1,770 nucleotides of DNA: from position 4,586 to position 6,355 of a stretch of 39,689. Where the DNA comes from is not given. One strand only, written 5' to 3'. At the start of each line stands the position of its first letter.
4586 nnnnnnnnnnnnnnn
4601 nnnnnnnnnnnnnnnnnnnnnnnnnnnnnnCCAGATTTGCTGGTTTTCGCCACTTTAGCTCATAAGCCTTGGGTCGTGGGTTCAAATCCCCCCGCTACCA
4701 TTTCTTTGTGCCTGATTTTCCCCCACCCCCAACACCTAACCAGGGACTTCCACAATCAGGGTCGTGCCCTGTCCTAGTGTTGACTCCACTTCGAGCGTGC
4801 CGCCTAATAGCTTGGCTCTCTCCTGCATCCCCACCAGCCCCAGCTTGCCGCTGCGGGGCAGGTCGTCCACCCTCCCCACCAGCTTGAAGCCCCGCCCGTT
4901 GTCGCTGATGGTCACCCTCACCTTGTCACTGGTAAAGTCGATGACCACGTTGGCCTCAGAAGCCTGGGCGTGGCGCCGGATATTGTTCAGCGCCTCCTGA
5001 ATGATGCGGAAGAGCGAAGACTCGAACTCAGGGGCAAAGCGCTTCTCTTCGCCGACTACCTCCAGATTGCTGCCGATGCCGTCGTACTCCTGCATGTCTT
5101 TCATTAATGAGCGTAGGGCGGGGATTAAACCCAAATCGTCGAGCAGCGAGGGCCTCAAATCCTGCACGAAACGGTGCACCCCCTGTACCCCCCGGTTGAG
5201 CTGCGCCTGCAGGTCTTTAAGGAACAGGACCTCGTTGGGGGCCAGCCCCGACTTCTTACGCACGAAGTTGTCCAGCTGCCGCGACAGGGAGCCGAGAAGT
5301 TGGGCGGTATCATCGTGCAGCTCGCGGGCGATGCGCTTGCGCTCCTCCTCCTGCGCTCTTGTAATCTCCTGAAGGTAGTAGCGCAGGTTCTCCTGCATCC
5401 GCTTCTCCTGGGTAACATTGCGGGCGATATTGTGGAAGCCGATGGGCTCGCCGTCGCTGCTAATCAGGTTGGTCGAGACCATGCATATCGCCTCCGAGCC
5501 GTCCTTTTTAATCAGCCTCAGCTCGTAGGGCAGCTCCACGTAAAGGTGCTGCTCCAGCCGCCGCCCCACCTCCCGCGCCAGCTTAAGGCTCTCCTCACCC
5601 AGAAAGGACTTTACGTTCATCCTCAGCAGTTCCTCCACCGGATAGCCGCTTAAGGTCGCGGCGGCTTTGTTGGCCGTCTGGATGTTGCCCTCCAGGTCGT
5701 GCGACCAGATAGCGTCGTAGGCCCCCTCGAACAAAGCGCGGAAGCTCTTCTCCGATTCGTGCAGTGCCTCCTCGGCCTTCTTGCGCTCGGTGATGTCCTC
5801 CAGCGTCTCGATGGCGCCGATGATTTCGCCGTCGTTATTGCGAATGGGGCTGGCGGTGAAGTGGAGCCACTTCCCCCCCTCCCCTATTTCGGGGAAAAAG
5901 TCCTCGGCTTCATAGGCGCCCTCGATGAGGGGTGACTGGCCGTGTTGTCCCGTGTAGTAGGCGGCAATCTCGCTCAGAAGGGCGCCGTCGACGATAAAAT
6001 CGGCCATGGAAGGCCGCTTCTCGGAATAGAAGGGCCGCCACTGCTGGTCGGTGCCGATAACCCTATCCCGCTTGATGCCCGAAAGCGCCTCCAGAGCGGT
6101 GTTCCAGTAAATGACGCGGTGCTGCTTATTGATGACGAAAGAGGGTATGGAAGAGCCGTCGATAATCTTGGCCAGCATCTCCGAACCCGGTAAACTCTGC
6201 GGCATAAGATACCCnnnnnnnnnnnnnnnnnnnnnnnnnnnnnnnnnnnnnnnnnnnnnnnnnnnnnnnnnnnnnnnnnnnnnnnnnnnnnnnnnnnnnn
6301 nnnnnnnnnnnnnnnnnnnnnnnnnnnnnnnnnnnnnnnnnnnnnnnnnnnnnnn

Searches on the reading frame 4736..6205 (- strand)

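Call 7: search_protein_families(library=pfam, proteins=[window:4736-6205:-], max_evalue=0.00001)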
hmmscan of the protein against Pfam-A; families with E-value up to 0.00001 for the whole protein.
window:4736-6205:- (489 aa): 6 families
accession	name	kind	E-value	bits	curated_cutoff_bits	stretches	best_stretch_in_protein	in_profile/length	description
PF13426.13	PAS_9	-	1.4e-21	77.1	27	2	164-266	2-103/103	PAS domain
PF00989.32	PAS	-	2.1e-20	73.3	22.6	2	155-257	3-106/113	PAS fold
PF08448.16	PAS_4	-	7.3e-19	68.5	23.1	2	17-142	3-109/110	PAS fold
PF02518.31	HATPase_c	-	1.7e-13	51.4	26.4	1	396-488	4-108/111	Histidine kinase-, DNA gyrase B-, and HSP90-like ATPase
PF13188.13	PAS_8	-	9.9e-13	47.9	21.8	1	155-198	3-43/65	PAS domain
PF07730.19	HisKA_3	-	1.8e-08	35.2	24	1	288-354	1-67/68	Histidine kinase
